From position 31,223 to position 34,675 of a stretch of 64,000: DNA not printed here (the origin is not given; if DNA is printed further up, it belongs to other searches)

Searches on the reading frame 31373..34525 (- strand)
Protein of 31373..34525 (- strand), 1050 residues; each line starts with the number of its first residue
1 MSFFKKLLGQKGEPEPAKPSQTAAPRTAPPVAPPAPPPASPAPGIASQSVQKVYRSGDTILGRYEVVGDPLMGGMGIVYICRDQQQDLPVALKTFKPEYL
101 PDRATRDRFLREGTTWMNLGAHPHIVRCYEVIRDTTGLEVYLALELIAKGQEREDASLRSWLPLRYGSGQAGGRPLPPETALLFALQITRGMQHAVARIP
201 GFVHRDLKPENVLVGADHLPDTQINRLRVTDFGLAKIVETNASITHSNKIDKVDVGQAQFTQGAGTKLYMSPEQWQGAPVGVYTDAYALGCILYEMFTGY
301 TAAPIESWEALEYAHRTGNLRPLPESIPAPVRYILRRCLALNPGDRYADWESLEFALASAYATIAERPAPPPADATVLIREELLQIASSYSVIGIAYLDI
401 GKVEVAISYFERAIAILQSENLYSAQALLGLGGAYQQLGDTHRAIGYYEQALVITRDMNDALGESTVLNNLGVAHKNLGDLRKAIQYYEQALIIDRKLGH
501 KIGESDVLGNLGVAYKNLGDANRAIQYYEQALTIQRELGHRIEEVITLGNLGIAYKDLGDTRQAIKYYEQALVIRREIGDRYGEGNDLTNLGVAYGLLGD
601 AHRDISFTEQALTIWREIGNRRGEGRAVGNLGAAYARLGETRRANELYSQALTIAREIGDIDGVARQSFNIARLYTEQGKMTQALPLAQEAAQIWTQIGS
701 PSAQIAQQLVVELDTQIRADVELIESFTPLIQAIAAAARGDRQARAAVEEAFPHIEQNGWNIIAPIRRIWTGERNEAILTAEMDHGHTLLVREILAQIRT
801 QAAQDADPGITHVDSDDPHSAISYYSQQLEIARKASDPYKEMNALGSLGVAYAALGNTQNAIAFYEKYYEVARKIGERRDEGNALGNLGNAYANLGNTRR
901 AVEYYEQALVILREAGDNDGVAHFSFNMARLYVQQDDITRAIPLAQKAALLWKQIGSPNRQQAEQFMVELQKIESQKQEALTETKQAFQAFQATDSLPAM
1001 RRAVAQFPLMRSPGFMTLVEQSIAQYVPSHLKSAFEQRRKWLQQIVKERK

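Call 8: search_protein_families(library=pfam, proteins=[window:31373-34525:-], max_evalue=0.01)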
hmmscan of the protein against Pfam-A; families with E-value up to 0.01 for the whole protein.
window:31373-34525:- (1050 aa): 26 families (the best 25 are shown)
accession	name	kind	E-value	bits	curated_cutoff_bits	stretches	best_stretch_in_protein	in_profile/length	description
PF13424.12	TPR_12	-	1.6e-74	246.5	30.1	9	507-576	5-76/77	Tetratricopeptide repeat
PF13176.12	TPR_7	-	5.9e-54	176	27.9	5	427-461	1-35/36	Tetratricopeptide repeat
PF00515.34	TPR_1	-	1.1e-52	174.2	27.8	6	467-496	3-32/34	Tetratricopeptide repeat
PF13181.12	TPR_8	-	2.1e-49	161.9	25.7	5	506-536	2-32/34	Tetratricopeptide repeat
PF13374.12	TPR_10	-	1.1e-47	159.1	27.5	5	508-538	5-35/42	Tetratricopeptide repeat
PF07719.23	TPR_2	-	1.1e-44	147.3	27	5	467-496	3-32/34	Tetratricopeptide repeat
PF00069.31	Pkinase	-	2.8e-32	112.6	31.7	1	73-348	10-253/263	Protein kinase domain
PF17874.7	TPR_MalT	-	1.1e-25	91.1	45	3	829-1039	28-242/336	MalT-like TPR region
PF07714.23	PK_Tyr_Ser-Thr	-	7.4e-23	81.6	23.1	1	81-346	18-248/258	Protein tyrosine and serine/threonine kinase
PF13428.12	TPR_14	-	5.4e-19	67.2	23.5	0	426-453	2-29/44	Tetratricopeptide repeat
PF13174.12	TPR_6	-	5.6e-19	67.9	26.3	0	426-451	1-26/33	Tetratricopeptide repeat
PF13432.12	TPR_16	-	9.7e-18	64.7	32.7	2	394-454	4-60/65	Tetratricopeptide repeat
PF24885.1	TPR_NPHP3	-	1.5e-15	57.7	100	2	626-707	142-225/239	Nephrocystin-3 TPR domain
PF14938.12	SNAP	-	7e-15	55.7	25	1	852-989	45-176/282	Soluble NSF attachment protein, SNAP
PF10579.15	Rapsyn_N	-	2.7e-13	50.2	23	0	435-498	17-76/80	Rapsyn N-terminal myristoylation and linker region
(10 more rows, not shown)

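Call 33: search_protein_families(library=padloc, proteins=[window:31376-34525:-], max_evalue=0.01)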
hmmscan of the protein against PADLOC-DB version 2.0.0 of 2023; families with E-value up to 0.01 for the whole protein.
window:31376-34525:- (1050 aa): 35 families (the best 25 are shown)
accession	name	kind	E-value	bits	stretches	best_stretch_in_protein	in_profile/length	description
PDLC01169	TPR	-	1e-58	196.7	6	847-974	114-238/252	TPR repeats containing protein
PDLC04138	mad6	-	1.6e-50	170.7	1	73-347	62-301/659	mads_6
PDLC04042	PD-T4-6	-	6.7e-45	152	1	58-366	5-278/292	-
PDLC04053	PD-T4-6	-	3.1e-42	143.1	1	59-375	6-286/311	-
PDLC04057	PD-T4-6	-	1.3e-36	124.6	1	57-363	3-273/443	-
PDLC04060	PD-T4-6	-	4.8e-36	122.7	1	57-353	3-262/486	-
PDLC04054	PD-T4-6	-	6.6e-36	122.4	1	57-366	6-279/347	-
PDLC01088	C3a189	-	4.1e-35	119.5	1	73-359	8-260/840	kinase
PDLC04061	PD-T4-6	-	2.1e-34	117.9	1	59-363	13-286/510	-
PDLC04039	PD-T4-6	-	9e-33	111.9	1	55-361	8-274/458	-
PDLC04043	PD-T4-6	-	4.3e-32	109.8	1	59-369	12-286/452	-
PDLC04047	PD-T4-6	-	1.7e-31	107.6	1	57-362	5-274/327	-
PDLC04041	PD-T4-6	-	5.2e-30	103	1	58-367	24-300/443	-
PDLC04048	PD-T4-6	-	2.9e-28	97.3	1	57-301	5-210/354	-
PDLC03920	MkoA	-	7.2e-27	92.1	1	58-378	5-293/1112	-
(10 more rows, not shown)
